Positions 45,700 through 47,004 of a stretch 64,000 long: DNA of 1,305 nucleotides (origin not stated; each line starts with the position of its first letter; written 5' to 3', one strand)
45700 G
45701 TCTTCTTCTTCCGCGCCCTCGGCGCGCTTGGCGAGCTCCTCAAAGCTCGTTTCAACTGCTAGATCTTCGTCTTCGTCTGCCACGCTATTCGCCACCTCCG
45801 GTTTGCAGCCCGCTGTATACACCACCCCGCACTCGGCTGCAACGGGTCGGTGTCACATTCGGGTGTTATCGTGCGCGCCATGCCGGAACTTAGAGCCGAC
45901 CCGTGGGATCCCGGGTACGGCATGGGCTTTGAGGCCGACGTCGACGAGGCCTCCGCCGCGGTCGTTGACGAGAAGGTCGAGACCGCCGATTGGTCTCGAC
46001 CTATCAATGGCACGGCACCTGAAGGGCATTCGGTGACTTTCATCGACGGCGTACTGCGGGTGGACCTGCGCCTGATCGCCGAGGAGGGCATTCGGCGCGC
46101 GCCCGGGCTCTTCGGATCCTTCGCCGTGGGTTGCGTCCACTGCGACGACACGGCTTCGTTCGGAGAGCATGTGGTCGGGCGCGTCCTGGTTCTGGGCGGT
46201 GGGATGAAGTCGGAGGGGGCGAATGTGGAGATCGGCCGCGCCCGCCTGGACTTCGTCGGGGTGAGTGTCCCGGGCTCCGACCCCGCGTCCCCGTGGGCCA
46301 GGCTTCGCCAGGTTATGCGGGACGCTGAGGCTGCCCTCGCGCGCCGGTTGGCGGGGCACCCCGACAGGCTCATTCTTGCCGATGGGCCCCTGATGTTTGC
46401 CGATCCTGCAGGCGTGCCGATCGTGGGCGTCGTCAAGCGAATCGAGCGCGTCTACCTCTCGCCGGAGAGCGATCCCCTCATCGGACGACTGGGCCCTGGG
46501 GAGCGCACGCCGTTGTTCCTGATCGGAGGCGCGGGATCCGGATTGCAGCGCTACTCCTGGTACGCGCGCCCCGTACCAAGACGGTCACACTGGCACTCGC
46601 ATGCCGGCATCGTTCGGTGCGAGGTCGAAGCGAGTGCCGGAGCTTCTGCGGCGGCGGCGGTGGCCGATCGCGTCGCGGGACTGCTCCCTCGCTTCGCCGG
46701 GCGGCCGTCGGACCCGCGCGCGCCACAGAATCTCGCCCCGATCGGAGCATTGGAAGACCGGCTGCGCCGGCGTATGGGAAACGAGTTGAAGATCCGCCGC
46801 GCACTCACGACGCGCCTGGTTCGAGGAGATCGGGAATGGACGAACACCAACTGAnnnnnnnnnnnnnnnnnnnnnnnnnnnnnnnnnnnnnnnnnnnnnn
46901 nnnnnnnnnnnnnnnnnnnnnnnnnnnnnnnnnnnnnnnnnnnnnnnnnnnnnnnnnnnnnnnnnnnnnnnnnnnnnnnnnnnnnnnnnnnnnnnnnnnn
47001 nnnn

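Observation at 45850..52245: Archaeal-type NurA–HerA–Mre11(SbcD)–Rad50(SbcC) four-gene operon in an actinobacterial chromosome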

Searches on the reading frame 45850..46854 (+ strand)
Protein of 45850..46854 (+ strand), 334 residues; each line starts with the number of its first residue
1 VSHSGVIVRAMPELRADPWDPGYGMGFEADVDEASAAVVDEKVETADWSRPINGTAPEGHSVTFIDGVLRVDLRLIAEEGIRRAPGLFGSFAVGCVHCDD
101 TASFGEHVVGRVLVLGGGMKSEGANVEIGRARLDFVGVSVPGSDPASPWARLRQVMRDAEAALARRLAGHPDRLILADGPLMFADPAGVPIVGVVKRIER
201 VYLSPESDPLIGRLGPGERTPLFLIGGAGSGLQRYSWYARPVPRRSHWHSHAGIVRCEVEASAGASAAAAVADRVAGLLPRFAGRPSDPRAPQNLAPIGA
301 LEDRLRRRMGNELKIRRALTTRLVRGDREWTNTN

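Call 3: search_protein_families(library=pfam, proteins=[window:45850-46854:+], max_evalue=0.1)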
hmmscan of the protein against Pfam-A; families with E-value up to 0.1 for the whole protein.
window:45850-46854:+ (334 aa): 1 family
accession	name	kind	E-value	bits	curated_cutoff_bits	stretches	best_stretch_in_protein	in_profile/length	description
PF09376.16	NurA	-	9.1e-10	38.9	21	1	111-296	19-246/254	NurA domain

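Call 4: search_protein_families(library=ncbifam, proteins=[window:45850-46854:+], max_evalue=0.1)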
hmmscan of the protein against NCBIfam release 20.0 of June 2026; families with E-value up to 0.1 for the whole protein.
window:45850-46854:+ (334 aa): 0 families

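Call 5: search_protein_families(library=padloc, proteins=[window:45850-46854:+], max_evalue=0.1)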
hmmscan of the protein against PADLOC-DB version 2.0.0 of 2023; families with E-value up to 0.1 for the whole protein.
window:45850-46854:+ (334 aa): 0 families

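Call 26: search_solved_structures(query=window:45850-46854:+, max_evalue=10, show_alignments=1)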
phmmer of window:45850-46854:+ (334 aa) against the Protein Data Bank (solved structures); distinct sequences matched with E-value up to 10: 2.
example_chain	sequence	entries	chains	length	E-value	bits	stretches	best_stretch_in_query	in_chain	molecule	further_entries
7f6d_H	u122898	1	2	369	3.8e-23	85.9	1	4-324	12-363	NurA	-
1zup_A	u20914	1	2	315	2.9e-05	27.1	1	61-307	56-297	hypothetical protein TM1739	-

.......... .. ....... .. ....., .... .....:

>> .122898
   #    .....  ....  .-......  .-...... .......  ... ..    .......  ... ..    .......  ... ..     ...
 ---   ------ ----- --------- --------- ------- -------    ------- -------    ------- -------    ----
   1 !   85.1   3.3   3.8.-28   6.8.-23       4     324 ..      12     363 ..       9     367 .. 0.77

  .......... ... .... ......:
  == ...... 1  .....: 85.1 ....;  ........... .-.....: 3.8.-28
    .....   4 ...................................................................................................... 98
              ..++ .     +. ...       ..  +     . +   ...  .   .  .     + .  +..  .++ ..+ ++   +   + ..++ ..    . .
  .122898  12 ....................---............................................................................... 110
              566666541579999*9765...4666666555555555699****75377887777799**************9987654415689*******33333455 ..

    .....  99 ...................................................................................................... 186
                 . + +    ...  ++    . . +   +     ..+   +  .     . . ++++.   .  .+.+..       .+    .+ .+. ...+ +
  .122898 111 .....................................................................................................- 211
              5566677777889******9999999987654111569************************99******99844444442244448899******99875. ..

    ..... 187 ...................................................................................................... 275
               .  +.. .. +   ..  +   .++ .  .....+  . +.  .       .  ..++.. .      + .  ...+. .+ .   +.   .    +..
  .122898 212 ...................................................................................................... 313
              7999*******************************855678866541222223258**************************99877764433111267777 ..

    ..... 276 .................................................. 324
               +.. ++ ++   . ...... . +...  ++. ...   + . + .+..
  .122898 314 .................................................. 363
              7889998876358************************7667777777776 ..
